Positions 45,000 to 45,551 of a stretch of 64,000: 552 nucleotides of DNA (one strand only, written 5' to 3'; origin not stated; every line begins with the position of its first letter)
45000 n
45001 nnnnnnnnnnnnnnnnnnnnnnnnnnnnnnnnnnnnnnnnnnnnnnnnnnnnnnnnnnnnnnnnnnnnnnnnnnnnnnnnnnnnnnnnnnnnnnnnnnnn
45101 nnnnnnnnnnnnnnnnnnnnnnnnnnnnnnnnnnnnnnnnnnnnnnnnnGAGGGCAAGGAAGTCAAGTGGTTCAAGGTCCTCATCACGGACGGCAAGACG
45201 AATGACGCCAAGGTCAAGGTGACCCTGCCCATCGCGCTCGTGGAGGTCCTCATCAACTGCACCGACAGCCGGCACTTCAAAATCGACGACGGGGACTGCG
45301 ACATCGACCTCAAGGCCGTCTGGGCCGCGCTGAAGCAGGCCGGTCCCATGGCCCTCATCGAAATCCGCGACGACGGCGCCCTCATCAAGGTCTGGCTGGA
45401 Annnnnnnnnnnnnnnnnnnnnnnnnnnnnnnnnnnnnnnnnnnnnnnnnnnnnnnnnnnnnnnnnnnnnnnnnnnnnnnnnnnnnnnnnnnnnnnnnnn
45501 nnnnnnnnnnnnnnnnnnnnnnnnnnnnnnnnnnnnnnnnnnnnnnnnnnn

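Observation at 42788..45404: ECF sigma / zinc anti-sigma / two secreted paralogous proteins as a four-gene module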

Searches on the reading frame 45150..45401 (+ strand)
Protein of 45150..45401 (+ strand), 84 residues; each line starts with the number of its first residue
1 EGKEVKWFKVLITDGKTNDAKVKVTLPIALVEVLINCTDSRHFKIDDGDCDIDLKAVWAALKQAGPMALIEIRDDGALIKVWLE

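Call 35: search_protein_representatives(alignment_id=A3)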
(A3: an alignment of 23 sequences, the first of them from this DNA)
Query: 23 sequences, 84 profile positions. Proteins with E-value up to 0.001 (for the whole library): 692; up to 1e-10: 133; up to 1e-30: 1. The best 150 are listed.
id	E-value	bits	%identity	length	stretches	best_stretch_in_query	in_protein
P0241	2.1e-33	130.1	-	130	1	3-84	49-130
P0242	1.4e-25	105.0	-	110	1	2-84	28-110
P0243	1.1e-23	99.0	-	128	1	2-84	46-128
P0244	1.3e-23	98.7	-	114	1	2-79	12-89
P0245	7.2e-23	96.3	-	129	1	2-84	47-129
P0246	7.8e-23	96.2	-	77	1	7-84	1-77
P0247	1.0e-22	95.9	-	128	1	3-84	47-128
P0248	1.1e-22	95.8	-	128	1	2-84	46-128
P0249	1.7e-22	95.2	-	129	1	2-84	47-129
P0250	2.4e-22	94.7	-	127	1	2-84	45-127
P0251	4.8e-22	93.7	-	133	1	3-84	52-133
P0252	6.2e-22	93.3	-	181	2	3-82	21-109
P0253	7.7e-22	93.0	-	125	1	2-84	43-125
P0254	1.2e-20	89.2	-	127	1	2-84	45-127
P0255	6.7e-20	86.8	-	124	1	2-84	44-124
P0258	1.1e-19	86.1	-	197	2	4-82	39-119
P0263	3.1e-19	84.7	-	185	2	6-82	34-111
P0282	2.8e-17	78.4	-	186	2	4-84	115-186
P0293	1.3e-15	73.1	-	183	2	5-80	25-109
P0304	5.3e-14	67.9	-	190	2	3-81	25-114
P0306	7.5e-14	67.4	-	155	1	4-84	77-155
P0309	1.2e-13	66.8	-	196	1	4-84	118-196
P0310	1.3e-13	66.7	-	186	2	7-84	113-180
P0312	1.6e-13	66.4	-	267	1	2-84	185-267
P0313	2.0e-13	66.1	-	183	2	5-78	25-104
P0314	2.4e-13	65.8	-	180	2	4-82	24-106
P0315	3.1e-13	65.5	-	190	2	5-81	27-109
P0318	5.4e-13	64.7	-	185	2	4-84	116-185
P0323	1.5e-12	63.2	-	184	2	6-79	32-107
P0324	1.6e-12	63.2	-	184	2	6-73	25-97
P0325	1.7e-12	63.1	-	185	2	6-81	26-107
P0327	2.1e-12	62.8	-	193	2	5-82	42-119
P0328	2.1e-12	62.8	-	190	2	6-81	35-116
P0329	2.7e-12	62.5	-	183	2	4-77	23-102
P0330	3.0e-12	62.3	-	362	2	4-76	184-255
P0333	3.9e-12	62.0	-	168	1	2-84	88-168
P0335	4.8e-12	61.7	-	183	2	6-76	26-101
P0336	4.8e-12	61.7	-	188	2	6-84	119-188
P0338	5.9e-12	61.4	-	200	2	6-81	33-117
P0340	6.7e-12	61.2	-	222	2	7-82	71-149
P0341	6.9e-12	61.2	-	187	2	2-81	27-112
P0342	7.8e-12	61.0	-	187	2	6-81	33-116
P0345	8.7e-12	60.8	-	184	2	4-81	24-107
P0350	1.7e-11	59.9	-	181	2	3-81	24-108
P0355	3.3e-11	59.0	-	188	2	5-82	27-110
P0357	3.6e-11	58.9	-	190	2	4-81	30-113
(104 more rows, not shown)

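Call 36: search_protein_families(library=pfam, proteins=[P0252, P0258, P0263, P0282, P0293, P0304, P0330, P0340, P0309, P0333], max_evalue=0.1)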
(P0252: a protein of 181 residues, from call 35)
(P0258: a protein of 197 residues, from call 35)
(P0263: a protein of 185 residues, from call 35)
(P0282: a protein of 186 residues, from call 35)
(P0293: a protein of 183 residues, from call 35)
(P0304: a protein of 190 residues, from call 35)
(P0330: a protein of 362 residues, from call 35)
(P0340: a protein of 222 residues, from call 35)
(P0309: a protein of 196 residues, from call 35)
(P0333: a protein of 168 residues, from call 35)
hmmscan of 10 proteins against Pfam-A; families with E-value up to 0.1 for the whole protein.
P0252 (181 aa): 2 families
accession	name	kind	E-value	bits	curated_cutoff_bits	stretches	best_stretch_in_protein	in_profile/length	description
PF25291.1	CGLA_C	-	0.016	15.7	27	0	14-63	6-58/79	Lambda-carrageenase C-terminal domain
PF20024.5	DUF6432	-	0.089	13.5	29.6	0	70-113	31-74/97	Family of unknown function (DUF6432)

P0258 (197 aa): 0 families

P0263 (185 aa): 0 families

P0282 (186 aa): 0 families

P0293 (183 aa): 3 families
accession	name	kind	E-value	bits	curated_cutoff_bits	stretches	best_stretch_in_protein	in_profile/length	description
PF16198.10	TruB_C_2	-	0.0032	18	29.3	0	148-172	8-29/66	tRNA pseudouridylate synthase B C-terminal domain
PF05544.16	Pro_racemase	-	0.02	14.4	27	1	36-135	103-204/325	Proline racemase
PF11306.15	DUF3108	-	0.089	13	26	0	102-145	73-115/209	Protein of unknown function (DUF3108)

P0304 (190 aa): 2 families
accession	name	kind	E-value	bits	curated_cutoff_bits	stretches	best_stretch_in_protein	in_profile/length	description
PF24411.1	DUF7545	-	0.014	16.2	27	0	119-164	4-49/95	Family of unknown function (DUF7545)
PF03279.18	Lip_A_acyltrans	-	0.024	14.3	22.3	1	85-139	157-212/295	Bacterial lipid A biosynthesis acyltransferase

P0330 (362 aa): 2 families
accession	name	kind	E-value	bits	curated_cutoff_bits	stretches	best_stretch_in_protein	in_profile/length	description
PF10698.15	DUF2505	-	0.005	17.4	26.9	0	300-319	123-142/158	Protein of unknown function (DUF2505)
PF18933.6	PsbP_2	-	0.02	15.3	27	1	24-163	52-183/184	PsbP-like protein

P0340 (222 aa): 0 families

P0309 (196 aa): 1 family
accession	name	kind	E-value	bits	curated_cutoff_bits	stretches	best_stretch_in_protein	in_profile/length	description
PF13646.12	HEAT_2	-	0.00049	20.8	27.7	1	35-99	27-87/88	HEAT repeats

P0333 (168 aa): 1 family
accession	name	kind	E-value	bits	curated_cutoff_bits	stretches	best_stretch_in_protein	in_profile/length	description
PF02735.22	Ku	-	2.9e-19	70.2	25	1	11-100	1-88/190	Ku70/Ku80 beta-barrel domain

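Call 38: find_encoding_contigs(protein=P0252, flank=5000, max_places=4)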
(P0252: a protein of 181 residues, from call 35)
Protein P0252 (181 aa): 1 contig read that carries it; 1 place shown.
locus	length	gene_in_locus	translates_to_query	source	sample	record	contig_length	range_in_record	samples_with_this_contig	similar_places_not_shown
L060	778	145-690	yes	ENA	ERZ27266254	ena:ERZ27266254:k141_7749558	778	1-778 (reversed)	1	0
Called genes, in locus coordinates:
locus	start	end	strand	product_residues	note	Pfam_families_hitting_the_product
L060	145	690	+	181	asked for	-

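Call 40: find_encoding_contigs(protein=P0263, flank=5000, max_places=3)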
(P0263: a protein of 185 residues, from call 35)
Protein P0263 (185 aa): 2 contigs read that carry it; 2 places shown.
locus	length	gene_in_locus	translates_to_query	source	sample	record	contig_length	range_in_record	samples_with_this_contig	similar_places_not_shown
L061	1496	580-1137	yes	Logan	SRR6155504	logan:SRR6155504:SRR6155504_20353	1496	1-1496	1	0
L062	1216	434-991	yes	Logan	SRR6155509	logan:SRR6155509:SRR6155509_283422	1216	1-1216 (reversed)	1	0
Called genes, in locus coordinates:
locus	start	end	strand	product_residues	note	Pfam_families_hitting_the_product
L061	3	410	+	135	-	?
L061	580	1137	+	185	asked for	-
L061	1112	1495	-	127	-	?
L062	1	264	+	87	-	?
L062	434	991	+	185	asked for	-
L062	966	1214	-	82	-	?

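Call 41: find_encoding_contigs(protein=P0282, flank=5000, max_places=3)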
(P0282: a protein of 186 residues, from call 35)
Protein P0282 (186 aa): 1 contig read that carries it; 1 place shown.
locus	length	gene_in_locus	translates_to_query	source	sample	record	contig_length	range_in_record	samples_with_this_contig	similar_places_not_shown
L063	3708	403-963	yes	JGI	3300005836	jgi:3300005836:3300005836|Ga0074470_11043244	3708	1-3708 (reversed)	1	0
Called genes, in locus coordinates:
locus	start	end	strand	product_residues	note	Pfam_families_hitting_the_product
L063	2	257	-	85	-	?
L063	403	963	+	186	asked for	-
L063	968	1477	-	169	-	-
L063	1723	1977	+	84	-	-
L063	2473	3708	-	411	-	?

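Call 42: find_encoding_contigs(protein=P0304, flank=5000, max_places=3)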
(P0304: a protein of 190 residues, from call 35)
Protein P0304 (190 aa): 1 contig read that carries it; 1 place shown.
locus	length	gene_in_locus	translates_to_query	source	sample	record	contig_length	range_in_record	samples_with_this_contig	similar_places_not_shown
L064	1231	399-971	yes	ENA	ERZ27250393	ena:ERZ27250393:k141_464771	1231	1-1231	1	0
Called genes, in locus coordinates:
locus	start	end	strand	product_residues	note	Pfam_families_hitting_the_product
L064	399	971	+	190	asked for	-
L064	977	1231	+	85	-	?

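Call 44: find_homologous_proteins(query=A5, max_evalue=0.001)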
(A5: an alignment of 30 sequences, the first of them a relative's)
Query A5 (30 sequences) (181 aa, profile of the alignment): 43 proteins with E <= 0.001 among 8000 candidates.
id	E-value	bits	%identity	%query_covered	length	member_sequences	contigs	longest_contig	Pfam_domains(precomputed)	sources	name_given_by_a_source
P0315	8.7e-57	209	22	87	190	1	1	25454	-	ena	-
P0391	7.0e-55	203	28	99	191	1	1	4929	-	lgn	-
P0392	4.4e-53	197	25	83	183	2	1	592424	-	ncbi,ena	-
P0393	1.4e-52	196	26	80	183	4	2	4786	-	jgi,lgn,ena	-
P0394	2.1e-52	195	27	78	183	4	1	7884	-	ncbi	-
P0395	6.8e-52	193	29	97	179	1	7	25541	-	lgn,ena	-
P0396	7.1e-51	190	30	96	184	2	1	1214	-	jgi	-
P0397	9.8e-51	190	30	100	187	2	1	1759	-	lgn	-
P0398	3.5e-50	188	27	100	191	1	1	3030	-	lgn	-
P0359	1.2e-49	186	21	100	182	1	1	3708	-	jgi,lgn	-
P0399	1.7e-49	186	28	83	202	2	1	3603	-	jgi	-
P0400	2.5e-49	185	29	97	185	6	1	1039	-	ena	-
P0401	3.6e-49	185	30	98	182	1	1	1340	-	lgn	-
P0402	4.0e-49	184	28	97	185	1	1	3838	-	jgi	-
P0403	5.6e-49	184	26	97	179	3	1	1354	-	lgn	-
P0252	7.7e-49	183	100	100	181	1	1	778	-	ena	-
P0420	1.5e-44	169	26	78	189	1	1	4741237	-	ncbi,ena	-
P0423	2.9e-43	165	61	100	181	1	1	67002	-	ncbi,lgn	ncbi:MAG: hypothetical protein U0166_23765 [Acidobacteriota bacterium]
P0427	8.3e-41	157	38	79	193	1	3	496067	-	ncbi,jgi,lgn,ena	-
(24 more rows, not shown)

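Call 45: find_encoding_contigs(protein=P0420, flank=5000, max_places=2)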
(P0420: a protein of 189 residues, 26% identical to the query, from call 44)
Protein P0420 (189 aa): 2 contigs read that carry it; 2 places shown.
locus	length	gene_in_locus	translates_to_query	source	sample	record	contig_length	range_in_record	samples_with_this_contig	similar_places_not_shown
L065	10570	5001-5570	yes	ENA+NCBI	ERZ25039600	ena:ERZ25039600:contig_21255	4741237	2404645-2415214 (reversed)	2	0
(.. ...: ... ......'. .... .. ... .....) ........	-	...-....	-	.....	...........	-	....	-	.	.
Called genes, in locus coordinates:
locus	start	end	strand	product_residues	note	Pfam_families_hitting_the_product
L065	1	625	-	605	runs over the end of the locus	PF01019:G_glu_transpept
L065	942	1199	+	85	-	-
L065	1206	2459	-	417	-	PF02308:MgtC, PF13194:DUF4010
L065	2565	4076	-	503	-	PF13231:PMT_2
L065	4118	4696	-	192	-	PF04366:Ysc84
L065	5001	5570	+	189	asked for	-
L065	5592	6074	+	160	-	-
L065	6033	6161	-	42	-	-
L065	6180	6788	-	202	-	-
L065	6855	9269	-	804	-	PF01839:FG-GAP (faint), PF13517:FG-GAP_3, PF07593:UnbV_ASPIC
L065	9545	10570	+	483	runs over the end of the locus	PF25919:BSH_CusB (faint), PF25917:BSH_RND (weak), PF25973:BSH_CzcB (faint), PF25954:Beta-barrel_RND_2 (weak)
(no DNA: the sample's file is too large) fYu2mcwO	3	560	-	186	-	?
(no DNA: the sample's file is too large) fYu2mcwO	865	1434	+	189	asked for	-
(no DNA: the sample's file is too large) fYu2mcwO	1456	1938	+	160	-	-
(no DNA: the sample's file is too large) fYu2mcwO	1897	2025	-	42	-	-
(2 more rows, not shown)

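Call 46: find_encoding_contigs(protein=P0392, flank=5000, max_places=2)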
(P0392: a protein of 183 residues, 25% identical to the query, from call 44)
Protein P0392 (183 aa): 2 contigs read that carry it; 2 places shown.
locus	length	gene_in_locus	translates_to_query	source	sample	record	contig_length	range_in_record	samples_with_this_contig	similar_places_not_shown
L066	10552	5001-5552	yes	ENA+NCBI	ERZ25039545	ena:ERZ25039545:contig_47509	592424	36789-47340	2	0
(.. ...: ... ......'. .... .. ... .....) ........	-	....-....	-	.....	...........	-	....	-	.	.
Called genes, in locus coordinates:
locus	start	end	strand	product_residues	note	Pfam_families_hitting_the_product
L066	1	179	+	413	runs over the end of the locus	PF05977:MFS_3, PF07690:MFS_1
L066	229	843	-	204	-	PF25182:NonGDSL (weak), PF00657:Lipase_GDSL, PF13472:Lipase_GDSL_2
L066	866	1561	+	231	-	PF00005:ABC_tran, PF02463:SMC_N (faint), PF13304:AAA_21 (faint)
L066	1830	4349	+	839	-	PF12704:MacB_PCD, PF02687:FtsX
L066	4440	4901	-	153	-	PF00578:AhpC-TSA, PF08534:Redoxin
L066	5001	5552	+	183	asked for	-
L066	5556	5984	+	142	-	-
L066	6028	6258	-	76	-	-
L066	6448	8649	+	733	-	PF02366:PMT (weak), PF13231:PMT_2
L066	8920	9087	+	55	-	-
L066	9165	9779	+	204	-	PF00903:Glyoxalase, PF18029:Glyoxalase_6 (weak)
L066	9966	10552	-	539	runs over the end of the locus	PF01590:GAF (weak), PF02954:HTH_8 (faint), PF00158:Sigma54_activat, PF14532:Sigma54_activ_2, PF00004:AAA (weak), PF07724:AAA_2 (weak), PF07728:AAA_5, PF25601:AAA_lid_14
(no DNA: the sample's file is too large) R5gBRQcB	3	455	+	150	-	?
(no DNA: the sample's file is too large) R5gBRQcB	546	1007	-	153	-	PF00578:AhpC-TSA, PF08534:Redoxin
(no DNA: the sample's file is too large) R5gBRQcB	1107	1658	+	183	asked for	-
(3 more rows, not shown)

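Call 47: find_encoding_contigs(protein=P0423, flank=5000, max_places=2)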
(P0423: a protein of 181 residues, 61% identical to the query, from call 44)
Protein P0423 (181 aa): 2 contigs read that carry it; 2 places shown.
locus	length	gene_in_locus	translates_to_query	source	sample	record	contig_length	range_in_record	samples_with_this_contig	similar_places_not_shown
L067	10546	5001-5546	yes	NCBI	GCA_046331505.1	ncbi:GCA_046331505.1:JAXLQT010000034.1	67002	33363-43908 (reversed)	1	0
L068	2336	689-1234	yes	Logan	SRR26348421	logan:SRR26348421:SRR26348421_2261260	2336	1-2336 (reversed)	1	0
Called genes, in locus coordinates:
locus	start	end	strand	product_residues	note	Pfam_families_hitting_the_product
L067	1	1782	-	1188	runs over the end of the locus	-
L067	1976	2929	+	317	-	PF00005:ABC_tran, PF13732:DrrA1-3_C (faint), PF13304:AAA_21, PF02463:SMC_N (weak)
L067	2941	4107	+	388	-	PF12679:ABC2_membrane_2, PF12698:ABC2_membrane_3, PF01061:ABC2_membrane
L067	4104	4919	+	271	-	PF12974:Phosphonate-bd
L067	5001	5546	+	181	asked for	-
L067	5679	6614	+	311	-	PF00698:Acyl_transf_1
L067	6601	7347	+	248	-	PF00106:adh_short, PF08659:KR, PF23441:SDR (weak), PF13561:adh_short_C2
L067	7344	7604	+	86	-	PF00550:PP-binding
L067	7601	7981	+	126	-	PF22817:ApeP-like (faint)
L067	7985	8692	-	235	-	-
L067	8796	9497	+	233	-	PF00254:FKBP_C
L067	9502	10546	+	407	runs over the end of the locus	PF00109:ketoacyl-synt, PF00108:Thiolase_N (faint), PF02801:Ketoacyl-synt_C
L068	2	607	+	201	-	?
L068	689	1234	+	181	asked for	-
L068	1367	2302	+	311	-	PF00698:Acyl_transf_1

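Call 48: find_encoding_contigs(protein=P0427, flank=5000, max_places=2)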
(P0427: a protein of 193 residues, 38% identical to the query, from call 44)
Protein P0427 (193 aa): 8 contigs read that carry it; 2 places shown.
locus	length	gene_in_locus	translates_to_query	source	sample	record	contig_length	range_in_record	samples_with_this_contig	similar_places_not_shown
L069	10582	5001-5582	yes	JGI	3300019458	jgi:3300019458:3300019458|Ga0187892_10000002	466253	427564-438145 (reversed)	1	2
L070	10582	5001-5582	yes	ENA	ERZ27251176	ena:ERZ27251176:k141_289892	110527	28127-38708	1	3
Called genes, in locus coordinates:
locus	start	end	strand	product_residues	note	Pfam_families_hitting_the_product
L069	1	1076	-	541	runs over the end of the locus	PF01663:Phosphodiest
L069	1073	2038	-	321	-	PF08240:ADH_N, PF13602:ADH_zinc_N_2 (faint), PF16912:Glu_dehyd_C, PF00107:ADH_zinc_N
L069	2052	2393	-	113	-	PF01740:STAS, PF13466:STAS_2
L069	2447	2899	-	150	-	PF13581:HATPase_c_2, PF02518:HATPase_c (weak)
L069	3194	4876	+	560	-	PF16697:Yop-YscD_cpl, PF00498:FHA, PF01590:GAF, PF13185:GAF_2, PF13492:GAF_3, PF07228:SpoIIE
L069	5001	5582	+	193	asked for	-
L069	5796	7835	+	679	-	PF03169:OPT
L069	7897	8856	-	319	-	PF00085:Thioredoxin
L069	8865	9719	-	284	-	-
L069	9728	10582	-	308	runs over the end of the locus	PF07291:MauE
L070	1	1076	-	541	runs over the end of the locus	PF01663:Phosphodiest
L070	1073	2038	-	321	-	PF08240:ADH_N, PF13602:ADH_zinc_N_2 (faint), PF16912:Glu_dehyd_C, PF00107:ADH_zinc_N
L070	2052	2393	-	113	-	PF01740:STAS, PF13466:STAS_2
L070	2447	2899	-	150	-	PF13581:HATPase_c_2, PF02518:HATPase_c (weak)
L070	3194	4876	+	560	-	PF16697:Yop-YscD_cpl, PF00498:FHA, PF01590:GAF, PF13185:GAF_2, PF13492:GAF_3, PF07228:SpoIIE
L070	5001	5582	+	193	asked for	-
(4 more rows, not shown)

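Call 52: find_encoding_contigs(protein=P0312, flank=5000, max_places=3)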
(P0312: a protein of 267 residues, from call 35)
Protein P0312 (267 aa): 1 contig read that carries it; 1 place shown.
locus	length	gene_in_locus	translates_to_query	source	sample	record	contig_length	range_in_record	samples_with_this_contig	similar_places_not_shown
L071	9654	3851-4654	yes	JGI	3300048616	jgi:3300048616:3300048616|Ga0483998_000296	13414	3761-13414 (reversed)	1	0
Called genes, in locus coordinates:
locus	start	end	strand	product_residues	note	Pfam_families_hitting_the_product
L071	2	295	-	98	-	?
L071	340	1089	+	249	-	-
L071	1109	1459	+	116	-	PF04020:Phage_holin_4_2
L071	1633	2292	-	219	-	PF18306:LDcluster4, PF03641:Lysine_decarbox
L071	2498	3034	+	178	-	PF07638:Sigma70_ECF, PF04542:Sigma70_r2, PF08281:Sigma70_r4_2, PF04545:Sigma70_r4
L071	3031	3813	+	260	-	PF13490:zf-HC2 (weak)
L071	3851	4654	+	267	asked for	PF13646:HEAT_2 (weak)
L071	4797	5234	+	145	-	-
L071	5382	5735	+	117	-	-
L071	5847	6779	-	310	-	PF00092:VWA, PF13519:VWA_2, PF13768:VWA_3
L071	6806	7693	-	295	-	PF13519:VWA_2 (weak)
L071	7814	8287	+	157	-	PF00994:MoCF_biosynth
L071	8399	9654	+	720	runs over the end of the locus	PF00662:Proton_antipo_N, PF00361:Proton_antipo_M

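Call 53: find_encoding_contigs(protein=P0306, flank=5000, max_places=3)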
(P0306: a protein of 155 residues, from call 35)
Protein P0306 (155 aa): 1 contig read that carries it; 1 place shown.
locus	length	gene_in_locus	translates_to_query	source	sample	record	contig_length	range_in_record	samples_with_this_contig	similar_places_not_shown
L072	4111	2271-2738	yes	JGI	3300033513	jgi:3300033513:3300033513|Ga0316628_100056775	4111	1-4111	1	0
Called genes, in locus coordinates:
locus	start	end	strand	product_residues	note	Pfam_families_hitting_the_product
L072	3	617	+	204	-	?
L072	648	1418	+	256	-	-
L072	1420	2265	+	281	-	PF13174:TPR_6 (faint)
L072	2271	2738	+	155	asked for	-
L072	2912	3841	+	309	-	PF00892:EamA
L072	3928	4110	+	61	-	?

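Call 82: search_protein_families(library=pfam, alignment_id=A5, max_evalue=1)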
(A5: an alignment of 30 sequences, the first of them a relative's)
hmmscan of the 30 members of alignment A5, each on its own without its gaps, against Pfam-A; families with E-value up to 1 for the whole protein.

A. member 1, P0252 (181 aa): 2 families
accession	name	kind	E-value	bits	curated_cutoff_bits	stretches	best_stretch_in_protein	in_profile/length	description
PF25291.1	CGLA_C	-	0.016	15.7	27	1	14-63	6-58/79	Lambda-carrageenase C-terminal domain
PF20024.5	DUF6432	-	0.089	13.5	29.6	1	70-113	31-74/97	Family of unknown function (DUF6432)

B. families by the number of members that match (of 30 scanned): 44 families (the first 25 are shown)
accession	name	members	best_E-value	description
PF20024.5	DUF6432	7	0.08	Family of unknown function (DUF6432)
PF24411.1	DUF7545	5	0.014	Family of unknown function (DUF7545)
PF14060.11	DUF4252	3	0.003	Domain of unknown function (DUF4252)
PF16198.10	TruB_C_2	1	0.0032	tRNA pseudouridylate synthase B C-terminal domain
PF11330.14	30K_MP_C_Ter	1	0.011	C-Terminal of 30K viral movement proteins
PF14732.11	UAE_UbL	1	0.014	Ubiquitin/SUMO-activating enzyme ubiquitin-like domain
PF25291.1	CGLA_C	1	0.016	Lambda-carrageenase C-terminal domain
PF14795.11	Leucyl-specific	1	0.017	Leucine-tRNA synthetase-specific domain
PF04449.17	Fimbrial_CS1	1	0.017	CS1 type fimbrial major subunit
PF05544.16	Pro_racemase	1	0.02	Proline racemase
PF20859.2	RHA1_ro05818_N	1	0.021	Hypothetical protein RHA1_ro05818, N-terminal helical domain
PF03279.18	Lip_A_acyltrans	1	0.024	Bacterial lipid A biosynthesis acyltransferase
PF11874.13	DUF3394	1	0.027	Domain of unknown function (DUF3394)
PF01176.25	eIF-1a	1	0.028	Translation initiation factor 1A / IF-1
PF17092.11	PCB_OB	1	0.028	Penicillin-binding protein OB-like domain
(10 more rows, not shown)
